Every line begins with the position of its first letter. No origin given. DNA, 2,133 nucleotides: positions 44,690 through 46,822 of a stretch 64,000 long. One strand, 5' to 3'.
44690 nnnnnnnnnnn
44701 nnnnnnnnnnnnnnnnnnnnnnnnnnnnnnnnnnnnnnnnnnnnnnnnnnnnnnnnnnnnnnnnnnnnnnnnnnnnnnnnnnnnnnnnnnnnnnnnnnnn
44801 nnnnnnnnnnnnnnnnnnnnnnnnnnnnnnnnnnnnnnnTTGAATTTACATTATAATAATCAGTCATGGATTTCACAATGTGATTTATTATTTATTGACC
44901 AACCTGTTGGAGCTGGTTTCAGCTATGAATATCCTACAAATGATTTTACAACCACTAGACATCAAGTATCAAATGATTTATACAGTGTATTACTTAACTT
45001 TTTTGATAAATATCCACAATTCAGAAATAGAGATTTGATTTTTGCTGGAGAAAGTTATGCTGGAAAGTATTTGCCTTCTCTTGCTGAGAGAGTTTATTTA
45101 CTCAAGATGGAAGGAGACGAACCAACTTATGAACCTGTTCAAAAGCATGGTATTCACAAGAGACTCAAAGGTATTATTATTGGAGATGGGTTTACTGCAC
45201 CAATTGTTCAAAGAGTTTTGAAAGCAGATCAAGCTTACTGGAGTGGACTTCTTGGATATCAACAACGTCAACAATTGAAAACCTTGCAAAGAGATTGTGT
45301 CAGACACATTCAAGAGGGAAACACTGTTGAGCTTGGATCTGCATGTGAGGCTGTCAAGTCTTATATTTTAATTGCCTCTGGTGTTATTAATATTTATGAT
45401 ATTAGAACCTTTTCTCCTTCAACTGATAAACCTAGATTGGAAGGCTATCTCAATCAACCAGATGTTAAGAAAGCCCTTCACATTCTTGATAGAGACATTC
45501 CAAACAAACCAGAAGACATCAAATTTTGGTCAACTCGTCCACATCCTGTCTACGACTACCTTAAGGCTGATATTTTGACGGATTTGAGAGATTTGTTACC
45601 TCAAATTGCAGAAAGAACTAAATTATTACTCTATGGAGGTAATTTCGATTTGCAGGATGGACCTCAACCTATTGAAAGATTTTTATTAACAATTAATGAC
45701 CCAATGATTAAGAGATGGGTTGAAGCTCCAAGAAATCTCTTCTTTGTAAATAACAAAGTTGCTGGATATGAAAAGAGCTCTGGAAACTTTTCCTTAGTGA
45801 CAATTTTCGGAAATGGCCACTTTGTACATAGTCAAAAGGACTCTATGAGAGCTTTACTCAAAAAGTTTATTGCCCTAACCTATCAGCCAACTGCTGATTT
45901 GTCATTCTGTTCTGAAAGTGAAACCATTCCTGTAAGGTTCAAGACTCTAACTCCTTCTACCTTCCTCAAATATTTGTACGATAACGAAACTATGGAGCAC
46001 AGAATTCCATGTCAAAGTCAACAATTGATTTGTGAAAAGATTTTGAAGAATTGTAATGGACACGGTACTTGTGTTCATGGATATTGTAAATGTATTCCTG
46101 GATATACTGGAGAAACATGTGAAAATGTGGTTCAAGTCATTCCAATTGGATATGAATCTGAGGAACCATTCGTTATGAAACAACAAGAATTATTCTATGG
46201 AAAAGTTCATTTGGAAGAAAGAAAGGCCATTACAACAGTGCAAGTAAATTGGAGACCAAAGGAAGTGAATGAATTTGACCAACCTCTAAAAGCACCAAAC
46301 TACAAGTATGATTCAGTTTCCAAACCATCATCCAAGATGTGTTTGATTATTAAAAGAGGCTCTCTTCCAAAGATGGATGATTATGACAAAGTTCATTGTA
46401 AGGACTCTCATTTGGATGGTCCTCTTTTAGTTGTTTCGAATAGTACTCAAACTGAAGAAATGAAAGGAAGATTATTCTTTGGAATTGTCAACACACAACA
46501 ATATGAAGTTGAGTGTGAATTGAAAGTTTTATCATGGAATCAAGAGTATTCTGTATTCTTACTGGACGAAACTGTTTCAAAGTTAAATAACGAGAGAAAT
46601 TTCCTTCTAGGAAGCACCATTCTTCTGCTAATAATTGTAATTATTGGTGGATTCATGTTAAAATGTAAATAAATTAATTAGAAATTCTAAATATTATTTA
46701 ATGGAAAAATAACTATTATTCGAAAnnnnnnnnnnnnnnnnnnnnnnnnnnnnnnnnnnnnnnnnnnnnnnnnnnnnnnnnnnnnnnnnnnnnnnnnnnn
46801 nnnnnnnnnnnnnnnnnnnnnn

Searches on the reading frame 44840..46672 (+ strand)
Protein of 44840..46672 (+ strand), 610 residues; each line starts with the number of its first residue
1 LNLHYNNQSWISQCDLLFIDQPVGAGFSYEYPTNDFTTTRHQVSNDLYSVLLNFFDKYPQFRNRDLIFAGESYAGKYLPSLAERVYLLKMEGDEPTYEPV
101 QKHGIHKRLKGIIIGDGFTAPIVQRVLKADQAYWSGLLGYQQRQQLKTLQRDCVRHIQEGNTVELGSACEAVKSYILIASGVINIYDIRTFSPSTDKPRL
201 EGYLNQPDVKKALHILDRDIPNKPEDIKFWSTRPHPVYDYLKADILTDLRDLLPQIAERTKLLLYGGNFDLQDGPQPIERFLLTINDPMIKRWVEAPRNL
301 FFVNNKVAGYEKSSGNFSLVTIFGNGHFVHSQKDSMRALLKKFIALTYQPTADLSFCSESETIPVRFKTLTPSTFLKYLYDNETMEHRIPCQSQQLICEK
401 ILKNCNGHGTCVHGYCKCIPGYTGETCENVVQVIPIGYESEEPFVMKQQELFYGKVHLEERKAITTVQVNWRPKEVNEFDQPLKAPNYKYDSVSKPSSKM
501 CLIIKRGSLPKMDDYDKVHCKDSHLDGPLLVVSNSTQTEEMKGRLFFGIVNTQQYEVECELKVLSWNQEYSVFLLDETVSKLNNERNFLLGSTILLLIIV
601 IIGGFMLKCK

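Call 54: search_protein_families(library=pfam, proteins=[window:44840-46672:+], max_evalue=0.0001)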
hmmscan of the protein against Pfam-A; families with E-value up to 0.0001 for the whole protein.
window:44840-46672:+ (610 aa): 4 families
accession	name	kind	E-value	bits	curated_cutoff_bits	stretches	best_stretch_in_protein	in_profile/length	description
PF00450.28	Peptidase_S10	-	1.2e-50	173.6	21.9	1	2-344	74-418/420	Serine carboxypeptidase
PF23106.1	EGF_Teneurin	-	3.6e-08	33.8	24.3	1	404-429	4-29/30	Teneurin-like EGF domain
PF25024.1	EGF_TEN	-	1.4e-06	28.5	65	1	400-435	63-130/234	Teneurin EGF domain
PF07974.19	EGF_2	-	1.5e-05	25.6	22.1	1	403-427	6-32/32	EGF-like domain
